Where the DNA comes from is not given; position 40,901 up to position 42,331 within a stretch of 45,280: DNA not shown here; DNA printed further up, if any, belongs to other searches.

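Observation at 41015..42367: Radical SAM/SPASM gene followed by an unannotated 20-codon Cys-rich ORF: candidate new RiPP maturase-precursor pair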

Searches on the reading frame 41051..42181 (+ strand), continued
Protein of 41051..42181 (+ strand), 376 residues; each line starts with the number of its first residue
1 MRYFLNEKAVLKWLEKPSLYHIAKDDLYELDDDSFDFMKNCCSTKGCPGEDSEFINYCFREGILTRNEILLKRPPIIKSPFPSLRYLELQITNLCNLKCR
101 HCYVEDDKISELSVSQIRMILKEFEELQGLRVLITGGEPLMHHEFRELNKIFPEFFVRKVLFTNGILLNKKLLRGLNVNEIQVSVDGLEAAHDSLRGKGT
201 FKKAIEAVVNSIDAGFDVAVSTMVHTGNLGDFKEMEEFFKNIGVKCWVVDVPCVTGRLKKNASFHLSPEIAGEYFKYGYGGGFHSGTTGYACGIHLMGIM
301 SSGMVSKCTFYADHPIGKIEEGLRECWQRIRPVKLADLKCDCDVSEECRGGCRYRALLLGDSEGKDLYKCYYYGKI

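Call 14: find_encoding_contigs(protein=P0002, flank=4000, max_places=3)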
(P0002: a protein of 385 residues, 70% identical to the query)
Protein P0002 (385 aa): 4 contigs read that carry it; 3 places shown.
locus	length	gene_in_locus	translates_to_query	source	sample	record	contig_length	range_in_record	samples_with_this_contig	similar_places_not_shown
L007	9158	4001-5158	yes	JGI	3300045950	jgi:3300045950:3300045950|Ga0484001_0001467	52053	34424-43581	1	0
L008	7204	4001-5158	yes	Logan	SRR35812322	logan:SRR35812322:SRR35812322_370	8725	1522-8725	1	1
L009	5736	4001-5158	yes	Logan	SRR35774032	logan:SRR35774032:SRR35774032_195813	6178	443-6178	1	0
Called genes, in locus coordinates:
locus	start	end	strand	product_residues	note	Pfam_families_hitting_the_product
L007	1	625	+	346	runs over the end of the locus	PF01118:Semialdhyde_dh, PF22698:Semialdhyde_dhC_1, PF02774:Semialdhyde_dhC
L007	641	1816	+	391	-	PF01960:ArgJ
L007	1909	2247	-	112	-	-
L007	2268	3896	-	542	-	PF00072:Response_reg, PF00989:PAS, PF08448:PAS_4 (weak), PF13188:PAS_8, PF13426:PAS_9, PF24820:Diguanyl_cycl_sensor (weak), PF07730:HisKA_3 (weak), PF02518:HATPase_c (faint)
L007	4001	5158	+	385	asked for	PF04055:Radical_SAM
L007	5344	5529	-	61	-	PF00037:Fer4 (faint), PF06902:Fer4_19 (weak), PF12837:Fer4_6 (faint), PF13370:Fer4_13, PF13459:Fer4_15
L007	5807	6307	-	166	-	PF02915:Rubrerythrin, PF09537:DUF2383 (faint)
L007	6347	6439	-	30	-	-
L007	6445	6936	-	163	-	PF00881:Nitroreductase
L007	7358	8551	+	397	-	PF14522:Cytochrome_C7 (faint), PF14537:Cytochrom_c3_2 (faint), PF13435:Cytochrome_C554 (faint), PF13447:Multi-haem_cyto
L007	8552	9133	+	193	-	PF02525:Flavodoxin_2 (weak), PF03358:FMN_red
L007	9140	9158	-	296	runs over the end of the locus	PF03279:Lip_A_acyltrans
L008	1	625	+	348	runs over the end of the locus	PF01118:Semialdhyde_dh, PF22698:Semialdhyde_dhC_1, PF02774:Semialdhyde_dhC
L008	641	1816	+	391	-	PF01960:ArgJ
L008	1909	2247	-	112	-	-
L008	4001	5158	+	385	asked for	PF04055:Radical_SAM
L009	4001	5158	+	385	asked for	PF04055:Radical_SAM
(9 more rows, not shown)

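Call 21: find_related_loci(query=A1, collection=metagenome_contigs, flank=3000)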
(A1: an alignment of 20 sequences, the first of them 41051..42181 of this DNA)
Query A1 (376 aa) in metagenome_contigs; peptide patterns used: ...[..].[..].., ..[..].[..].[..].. (x = any residue, [..] = any of these).
600 stretches matched a pattern (row limit reached: there are more); 532 encode a relative of the query (tblastn E <= 1e-3); the best 80 are kept; 80 distinct loci.
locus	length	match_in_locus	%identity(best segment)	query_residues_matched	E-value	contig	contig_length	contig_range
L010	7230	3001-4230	61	1-376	1e-173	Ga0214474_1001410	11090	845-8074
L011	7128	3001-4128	65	1-376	3e-168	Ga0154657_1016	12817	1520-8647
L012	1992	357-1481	61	1-376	8e-179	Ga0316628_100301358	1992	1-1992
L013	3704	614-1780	59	1-376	6e-171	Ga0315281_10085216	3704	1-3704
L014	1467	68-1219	60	1-373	5e-180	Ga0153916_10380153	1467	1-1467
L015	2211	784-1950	59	1-373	9e-175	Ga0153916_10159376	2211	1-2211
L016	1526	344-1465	59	1-374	3e-176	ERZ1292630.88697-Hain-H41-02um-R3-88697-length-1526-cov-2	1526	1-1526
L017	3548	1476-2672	56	1-376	3e-166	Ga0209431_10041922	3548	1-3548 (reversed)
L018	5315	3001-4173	56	1-373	1e-158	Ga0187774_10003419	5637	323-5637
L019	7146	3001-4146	57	1-374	9e-157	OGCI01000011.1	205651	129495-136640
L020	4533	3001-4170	59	1-374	7e-157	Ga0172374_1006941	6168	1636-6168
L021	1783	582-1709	59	1-376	2e-165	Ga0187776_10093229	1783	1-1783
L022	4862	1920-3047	57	1-376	3e-152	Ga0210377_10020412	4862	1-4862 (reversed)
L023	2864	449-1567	62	1-373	9e-157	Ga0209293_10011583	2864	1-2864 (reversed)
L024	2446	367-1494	56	1-376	1e-156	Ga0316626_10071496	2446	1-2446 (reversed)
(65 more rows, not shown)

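Call 27: search_protein_representatives(protein=window:41051-42181:+)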
Query: 376 residues. Proteins with E-value up to 0.001 (for the whole library): 31975; up to 1e-10: 6296; up to 1e-30: 86. The best 150 are listed.
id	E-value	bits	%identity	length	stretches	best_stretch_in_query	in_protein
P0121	3.9e-112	391.5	61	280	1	110-373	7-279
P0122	3.6e-109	381.8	47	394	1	2-376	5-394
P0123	8.8e-102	357.4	44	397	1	11-375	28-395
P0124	2.5e-101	355.9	55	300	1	1-285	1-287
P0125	7.0e-100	351.2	44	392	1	5-373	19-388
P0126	1.2e-95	337.2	44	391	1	5-374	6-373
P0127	6.8e-95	334.8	43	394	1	8-375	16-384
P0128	1.5e-92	327.0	43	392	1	8-374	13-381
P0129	3.7e-92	325.7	42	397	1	5-373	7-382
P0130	1.2e-89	317.5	41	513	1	5-357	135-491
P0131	9.9e-89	314.5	39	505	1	6-374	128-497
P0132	2.9e-87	309.7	40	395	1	5-375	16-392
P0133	1.1e-86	307.7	42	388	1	5-374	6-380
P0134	4.0e-86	305.9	39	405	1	9-374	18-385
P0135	2.1e-85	303.5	40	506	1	8-373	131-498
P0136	5.4e-85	302.2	42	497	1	5-374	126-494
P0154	3.5e-74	266.6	40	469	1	4-374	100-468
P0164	5.0e-64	233.1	35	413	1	5-362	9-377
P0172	1.4e-56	208.6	36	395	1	11-373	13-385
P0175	2.1e-55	204.8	35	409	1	5-370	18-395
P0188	2.7e-41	158.3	33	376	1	11-330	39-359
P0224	4.9e-27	111.4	28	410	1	1-374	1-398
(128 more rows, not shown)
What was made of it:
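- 41051..42181 (+): Radical-SAM/SPASM enzyme 'rSAM1', 376 aa. The start is ATG 41051, not GTG 41015. There are 86 clusters at 50% identity with E <= 1e-30 (call 27).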

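Call 35: search_solved_structures(query=A1, max_evalue=0.001, show_alignments=1)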
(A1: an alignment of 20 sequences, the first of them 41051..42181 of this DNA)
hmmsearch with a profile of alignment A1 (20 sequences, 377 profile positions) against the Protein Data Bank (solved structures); distinct sequences matched with E-value up to 0.001: 19.
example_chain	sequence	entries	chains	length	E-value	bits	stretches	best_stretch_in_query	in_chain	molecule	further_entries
6efn_A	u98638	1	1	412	4.5e-21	78.3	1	88-244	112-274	Sporulation killing factor maturation protein SkfB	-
7vob_C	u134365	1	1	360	3.6e-13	52.3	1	84-249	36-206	Cytosylglucuronate decarboxylase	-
7voc_C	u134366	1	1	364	3.7e-13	52.2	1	84-249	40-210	Cytosylglucuronate decarboxylase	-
2fb2_A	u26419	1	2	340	3.5e-12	49.1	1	84-244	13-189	Molybdenum cofactor biosynthesis protein A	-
1tv7_A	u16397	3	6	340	3.5e-12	49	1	84-244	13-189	Molybdenum cofactor biosynthesis protein A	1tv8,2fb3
6c8v_A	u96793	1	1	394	2.3e-10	43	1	90-249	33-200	Coenzyme PQQ synthesis protein E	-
9gm3_A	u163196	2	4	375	2.8e-10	42.8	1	82-213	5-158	ChlB radical SAM domain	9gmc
5wgg_A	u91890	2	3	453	2.2e-09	39.8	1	82-197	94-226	Radical SAM domain protein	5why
7tol_A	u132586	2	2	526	5.6e-09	38.5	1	88-232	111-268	glycerol dibiphytanyl glycerol tetraether - macrocyclic archaeol synthase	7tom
7n7h_A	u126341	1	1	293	4.3e-07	32.3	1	89-249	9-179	VIPERIN-LIKE ENZYME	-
5vsl_A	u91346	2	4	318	1.2e-06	30.8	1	89-250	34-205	Radical S-adenosyl methionine domain-containing protein 2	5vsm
6q2p_A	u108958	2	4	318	2e-06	30.1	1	89-249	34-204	Radical S-adenosyl methionine domain-containing protein 2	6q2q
9dgw_A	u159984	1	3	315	2.1e-06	30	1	90-245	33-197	Radical SAM core domain-containing protein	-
6b4c_A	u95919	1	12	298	2.1e-06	30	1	91-245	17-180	Viperin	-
7n7i_A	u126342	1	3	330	2.8e-06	29.6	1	91-245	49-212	Viperin-like enzyme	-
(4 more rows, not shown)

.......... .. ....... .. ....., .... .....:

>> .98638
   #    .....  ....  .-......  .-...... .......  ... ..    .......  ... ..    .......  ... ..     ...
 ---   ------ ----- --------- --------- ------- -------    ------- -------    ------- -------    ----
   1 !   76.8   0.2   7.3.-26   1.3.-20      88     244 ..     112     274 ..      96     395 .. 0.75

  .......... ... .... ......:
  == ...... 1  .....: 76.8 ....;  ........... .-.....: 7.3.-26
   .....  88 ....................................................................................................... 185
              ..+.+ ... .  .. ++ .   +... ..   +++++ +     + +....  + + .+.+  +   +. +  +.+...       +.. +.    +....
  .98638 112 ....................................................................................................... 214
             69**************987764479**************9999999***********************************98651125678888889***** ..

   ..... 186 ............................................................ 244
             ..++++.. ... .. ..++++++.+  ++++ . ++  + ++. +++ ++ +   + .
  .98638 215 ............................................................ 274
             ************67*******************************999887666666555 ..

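Call 45: predict_structure(alignment_id=A3)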
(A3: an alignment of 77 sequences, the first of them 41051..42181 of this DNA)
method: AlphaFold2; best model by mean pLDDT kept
length: 376 residues; sequences in the alignment: 77
mean_pLDDT: 74.3   pTM: 0.77
mean pLDDT of the five models: 74.3, 70.2, 66.2, 65.3, 63.7
residues with pLDDT >= 90: 130; 70-90: 123; 50-70: 54; < 50: 69
segments of 3 or more residues with pLDDT < 50: 282-306, 333-376
pLDDT, mean of each block of 10 residues (from residue 1): 92 86 82 91 88 90 90 83 75 70 59 92 88 85 93 90 87 92 94 89 95 94 88 95 88 63 70 65 38 34 49 64 75 45 31 35 34 29
secondary structure, 60 per line:
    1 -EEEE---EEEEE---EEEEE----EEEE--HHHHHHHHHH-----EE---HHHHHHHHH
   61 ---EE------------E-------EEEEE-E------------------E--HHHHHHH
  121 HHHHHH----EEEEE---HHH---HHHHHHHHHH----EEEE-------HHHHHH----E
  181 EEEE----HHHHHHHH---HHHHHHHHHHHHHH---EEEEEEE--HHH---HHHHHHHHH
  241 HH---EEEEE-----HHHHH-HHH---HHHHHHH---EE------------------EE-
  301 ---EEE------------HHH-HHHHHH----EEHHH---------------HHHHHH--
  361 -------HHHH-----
elements in order: E2-5 E9-13 E17-21 E26-29 H32-41 H52-60 E86-90 H114-126 E131-135 H145-154 E159-162 H170-175 E180-184 H189-196 H200-213 E217-223 H232-242 E246-250 H256-260 H268-274 E304-306 H323-328 H353-358 H368-371
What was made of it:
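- The SPASM region of the model has low confidence (call 45).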

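Call 49: fold_search(model_id=the predicted structure, library=pdb)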
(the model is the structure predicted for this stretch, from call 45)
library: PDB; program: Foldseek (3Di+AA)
matches with E <= 10: 1447; with E <= 0.001: 98
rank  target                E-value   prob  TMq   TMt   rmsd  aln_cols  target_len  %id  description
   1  6efn                  9.6e-13  1.00  0.56  0.55   8.1       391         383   20  Structure of a RiPP maturase, SkfB (released 2018-10-24)
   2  5v1q_B                4.9e-10  1.00  0.61  0.53   9.6       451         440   14  Crystal structure of Streptococcus suis SuiB (released 2017-08-30)
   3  5v1t_A                1.1e-09  1.00  0.54  0.47   6.2       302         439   14  Crystal structure of Streptococcus suis SuiB bound to precursor peptide SuiA (released 2017-08-30)
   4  5v1s_B                3.9e-09  1.00  0.57  0.51  10.1       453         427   14  Crystal structure of Streptococcus suis SuiB bound to S-adenosylmethionine (released 2017-08-30)
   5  7vob                  4.2e-09  1.00  0.43  0.49   6.2       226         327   21  The crystal structure of a Radical SAM Enzyme BlsE involved in the Biosynthesis of Blasticidin S (released 2022-05-04)
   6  2fb2_B                9.2e-09  1.00  0.39  0.45   3.0       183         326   25  Structure of the MoaA Arg17/266/268/Ala triple mutant (released 2006-05-09)
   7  6q2q_A                1.1e-08  1.00  0.45  0.57   2.9       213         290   17  Crystal structure of mouse viperin bound to uridine triphosphate and S-adenosylhomocysteine (released 2020-01-22)
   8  1tv7_A                1.2e-08  1.00  0.41  0.47   4.2       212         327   24  Structure of the S-adenosylmethionine dependent Enzyme MoaA (released 2004-08-31)
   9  2fb2_A                1.2e-08  1.00  0.41  0.47   5.2       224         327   23  Structure of the MoaA Arg17/266/268/Ala triple mutant (released 2006-05-09)
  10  5v1s_A                1.2e-08  1.00  0.58  0.52  10.3       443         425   14  Crystal structure of Streptococcus suis SuiB bound to S-adenosylmethionine (released 2017-08-30)
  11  1tv7_B                1.3e-08  1.00  0.40  0.45   2.7       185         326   25  Structure of the S-adenosylmethionine dependent Enzyme MoaA (released 2004-08-31)
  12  5v1q_A                1.6e-08  1.00  0.49  0.43   8.4       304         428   12  Crystal structure of Streptococcus suis SuiB (released 2017-08-30)
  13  9dfw_B                1.8e-08  1.00  0.50  0.63   6.0       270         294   15  X-ray crystal structure of an engineered Viperin-like enzyme from T. virens with bound CTP and SAM (released 2025-02-12)
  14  7n7i_A                1.9e-08  1.00  0.45  0.59   2.8       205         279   18  X-ray crystal structure of Viperin-like enzyme from Trichoderma virens (released 2021-06-30)
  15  6q2p_A                1.9e-08  1.00  0.50  0.64   6.0       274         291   15  Crystal structure of mouse viperin bound to cytidine triphosphate and S-adenosylhomocysteine (released 2020-01-22)
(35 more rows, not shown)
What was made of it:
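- Closest known: Sactipeptide and ranthipeptide maturases with their precursors. Same: SkfB is the best PDB match by sequence profile (E 4.5e-21) and by fold (E 9.6e-13) (calls 35, 49).
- Closest known: Streptide-type Lys-Trp cross-linking systems. Same: SuiB is the second-best fold match and aligns over the full length (call 49).
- Nearest solved relatives are SkfB and SuiB (calls 35, 49).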

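Call 67: list_cluster_members(proteins=[P0122, P0123, P0125, P0126, P0130, P0131, P0135, P0136, P0154, P0132])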
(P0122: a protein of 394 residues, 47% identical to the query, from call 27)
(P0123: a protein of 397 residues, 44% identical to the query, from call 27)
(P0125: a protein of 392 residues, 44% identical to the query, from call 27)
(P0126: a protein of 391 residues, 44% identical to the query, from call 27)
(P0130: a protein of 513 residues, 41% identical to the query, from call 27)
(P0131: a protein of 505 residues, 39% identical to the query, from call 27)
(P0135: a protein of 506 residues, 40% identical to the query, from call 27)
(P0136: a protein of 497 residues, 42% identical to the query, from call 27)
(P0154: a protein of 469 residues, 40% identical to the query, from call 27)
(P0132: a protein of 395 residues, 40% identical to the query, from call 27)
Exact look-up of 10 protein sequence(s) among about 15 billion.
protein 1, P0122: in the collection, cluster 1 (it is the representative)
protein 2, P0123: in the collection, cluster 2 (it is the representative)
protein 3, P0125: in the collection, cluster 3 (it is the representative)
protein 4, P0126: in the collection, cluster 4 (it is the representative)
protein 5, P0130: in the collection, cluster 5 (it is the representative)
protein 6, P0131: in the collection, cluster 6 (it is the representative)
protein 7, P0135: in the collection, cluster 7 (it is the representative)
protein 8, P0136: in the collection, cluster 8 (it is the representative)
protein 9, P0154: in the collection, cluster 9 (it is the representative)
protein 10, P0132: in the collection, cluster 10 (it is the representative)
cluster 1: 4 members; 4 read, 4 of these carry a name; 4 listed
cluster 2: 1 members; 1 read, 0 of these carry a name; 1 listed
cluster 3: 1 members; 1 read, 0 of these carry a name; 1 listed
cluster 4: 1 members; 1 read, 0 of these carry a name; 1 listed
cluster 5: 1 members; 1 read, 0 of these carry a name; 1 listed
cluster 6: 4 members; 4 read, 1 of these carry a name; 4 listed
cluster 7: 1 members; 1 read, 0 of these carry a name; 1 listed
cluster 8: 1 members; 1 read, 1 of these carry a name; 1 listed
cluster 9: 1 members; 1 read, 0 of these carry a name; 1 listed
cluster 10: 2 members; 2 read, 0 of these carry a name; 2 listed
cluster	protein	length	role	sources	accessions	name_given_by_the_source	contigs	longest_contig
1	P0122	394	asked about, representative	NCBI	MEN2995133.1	MAG: radical SAM protein [Thermodesulfovibrio sp.]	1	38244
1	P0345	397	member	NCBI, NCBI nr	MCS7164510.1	MAG: radical SAM protein, partial [Thermodesulfovibrio sp.] | radical SAM protein [Thermodesulfovibrio sp.]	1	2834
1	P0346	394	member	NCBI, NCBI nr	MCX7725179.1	MAG: radical SAM protein [Thermodesulfovibrio sp.] | radical SAM protein [Thermodesulfovibrio sp.]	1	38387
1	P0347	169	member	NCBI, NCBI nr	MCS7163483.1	MAG: radical SAM protein, partial [Thermodesulfovibrio sp.] | radical SAM protein [Thermodesulfovibrio sp.]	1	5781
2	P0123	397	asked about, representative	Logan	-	-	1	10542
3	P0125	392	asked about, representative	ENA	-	-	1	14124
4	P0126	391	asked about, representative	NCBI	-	-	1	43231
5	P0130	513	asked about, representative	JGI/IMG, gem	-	-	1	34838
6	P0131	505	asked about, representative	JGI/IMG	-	radical SAM protein with 4Fe4S-binding SPASM domain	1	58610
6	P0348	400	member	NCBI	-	-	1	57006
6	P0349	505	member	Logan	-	-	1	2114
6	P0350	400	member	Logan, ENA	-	-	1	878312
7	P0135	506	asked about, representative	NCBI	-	-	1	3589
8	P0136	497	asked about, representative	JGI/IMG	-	radical SAM protein with 4Fe4S-binding SPASM domain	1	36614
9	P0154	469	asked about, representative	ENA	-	-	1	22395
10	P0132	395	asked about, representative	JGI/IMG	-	-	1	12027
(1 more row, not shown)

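Call 86: find_encoding_contigs(protein=P0164, flank=4000, max_places=2)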
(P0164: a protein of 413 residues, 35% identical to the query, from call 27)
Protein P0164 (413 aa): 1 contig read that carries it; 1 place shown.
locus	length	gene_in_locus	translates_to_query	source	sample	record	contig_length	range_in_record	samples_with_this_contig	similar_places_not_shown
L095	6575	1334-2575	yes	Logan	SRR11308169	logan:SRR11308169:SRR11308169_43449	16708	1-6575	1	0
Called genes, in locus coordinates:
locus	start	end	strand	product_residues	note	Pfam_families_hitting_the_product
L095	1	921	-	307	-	?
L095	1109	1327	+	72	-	-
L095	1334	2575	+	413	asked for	PF04055:Radical_SAM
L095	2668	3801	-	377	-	PF00923:TAL_FSA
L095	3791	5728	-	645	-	PF00456:Transketolase_N, PF13292:DXP_synthase_N (faint), PF00676:E1_dh (weak), PF02779:Transket_pyr, PF02780:Transketolase_C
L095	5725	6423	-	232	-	PF00834:Ribul_P_3_epim, PF01729:QRPTase_C (faint)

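Call 87: find_encoding_contigs(protein=P0175, flank=4000, max_places=2)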
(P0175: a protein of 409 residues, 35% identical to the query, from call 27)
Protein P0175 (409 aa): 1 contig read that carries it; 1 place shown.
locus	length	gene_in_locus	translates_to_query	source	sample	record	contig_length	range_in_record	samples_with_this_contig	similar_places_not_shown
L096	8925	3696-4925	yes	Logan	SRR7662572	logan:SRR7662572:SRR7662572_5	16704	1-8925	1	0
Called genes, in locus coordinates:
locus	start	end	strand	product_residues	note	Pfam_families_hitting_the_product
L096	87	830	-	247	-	PF08378:NERD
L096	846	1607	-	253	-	-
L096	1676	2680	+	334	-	PF00145:DNA_methylase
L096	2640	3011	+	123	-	PF00145:DNA_methylase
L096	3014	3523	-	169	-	PF03852:Vsr, PF04480:DUF559 (faint)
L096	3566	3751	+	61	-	-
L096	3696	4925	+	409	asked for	PF04055:Radical_SAM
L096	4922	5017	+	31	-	-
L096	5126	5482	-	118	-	-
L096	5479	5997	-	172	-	-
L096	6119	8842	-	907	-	PF01326:PPDK_N, PF00391:PEP-utilizers, PF02896:PEP-utilizers_C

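Call 89: find_encoding_contigs(protein=P0188, flank=3000, max_places=2)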
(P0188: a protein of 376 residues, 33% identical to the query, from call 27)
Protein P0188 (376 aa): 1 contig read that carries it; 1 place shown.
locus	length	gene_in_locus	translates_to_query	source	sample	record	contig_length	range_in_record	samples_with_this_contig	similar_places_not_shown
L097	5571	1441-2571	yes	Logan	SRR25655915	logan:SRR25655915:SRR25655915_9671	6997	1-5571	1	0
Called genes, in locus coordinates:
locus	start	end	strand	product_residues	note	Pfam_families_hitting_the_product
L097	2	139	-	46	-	?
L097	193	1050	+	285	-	-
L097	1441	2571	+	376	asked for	PF04055:Radical_SAM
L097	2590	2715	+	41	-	-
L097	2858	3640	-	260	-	-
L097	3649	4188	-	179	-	-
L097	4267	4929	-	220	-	-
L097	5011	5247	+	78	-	PF13560:HTH_31, PF12844:HTH_19 (weak), PF13443:HTH_26 (weak), PF01381:HTH_3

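Call 90: find_encoding_contigs(protein=P0224, flank=3000, max_places=2)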
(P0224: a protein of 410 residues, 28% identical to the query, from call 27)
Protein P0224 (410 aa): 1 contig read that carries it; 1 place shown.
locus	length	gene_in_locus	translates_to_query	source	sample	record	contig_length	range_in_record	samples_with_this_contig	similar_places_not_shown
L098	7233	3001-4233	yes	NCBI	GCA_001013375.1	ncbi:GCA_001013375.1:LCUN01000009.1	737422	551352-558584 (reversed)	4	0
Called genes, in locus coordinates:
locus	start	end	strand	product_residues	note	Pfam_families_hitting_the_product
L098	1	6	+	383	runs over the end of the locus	PF22020:RlmL_1st, PF02926:THUMP, PF01170:UPF0020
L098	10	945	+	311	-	PF00389:2-Hacid_dh (weak), PF02826:2-Hacid_dh_C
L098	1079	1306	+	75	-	-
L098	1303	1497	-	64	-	-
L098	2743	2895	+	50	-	-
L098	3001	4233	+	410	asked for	PF04055:Radical_SAM, PF13353:Fer4_12 (faint)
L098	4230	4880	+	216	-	PF00583:Acetyltransf_1 (weak), PF13673:Acetyltransf_10 (weak)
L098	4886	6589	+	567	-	PF00664:ABC_membrane, PF02463:SMC_N (faint), PF00005:ABC_tran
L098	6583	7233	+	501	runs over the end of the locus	PF00664:ABC_membrane, PF00005:ABC_tran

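Call 91: find_encoding_contigs(protein=P0172, flank=3000, max_places=2)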
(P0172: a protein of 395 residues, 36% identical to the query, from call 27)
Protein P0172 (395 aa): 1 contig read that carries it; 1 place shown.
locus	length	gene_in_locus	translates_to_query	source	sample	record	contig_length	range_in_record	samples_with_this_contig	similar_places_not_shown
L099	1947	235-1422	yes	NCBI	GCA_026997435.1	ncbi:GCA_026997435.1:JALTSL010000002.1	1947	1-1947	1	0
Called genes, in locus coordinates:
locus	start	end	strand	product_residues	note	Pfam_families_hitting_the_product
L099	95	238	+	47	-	-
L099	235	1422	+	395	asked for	PF13353:Fer4_12, PF04055:Radical_SAM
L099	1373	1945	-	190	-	?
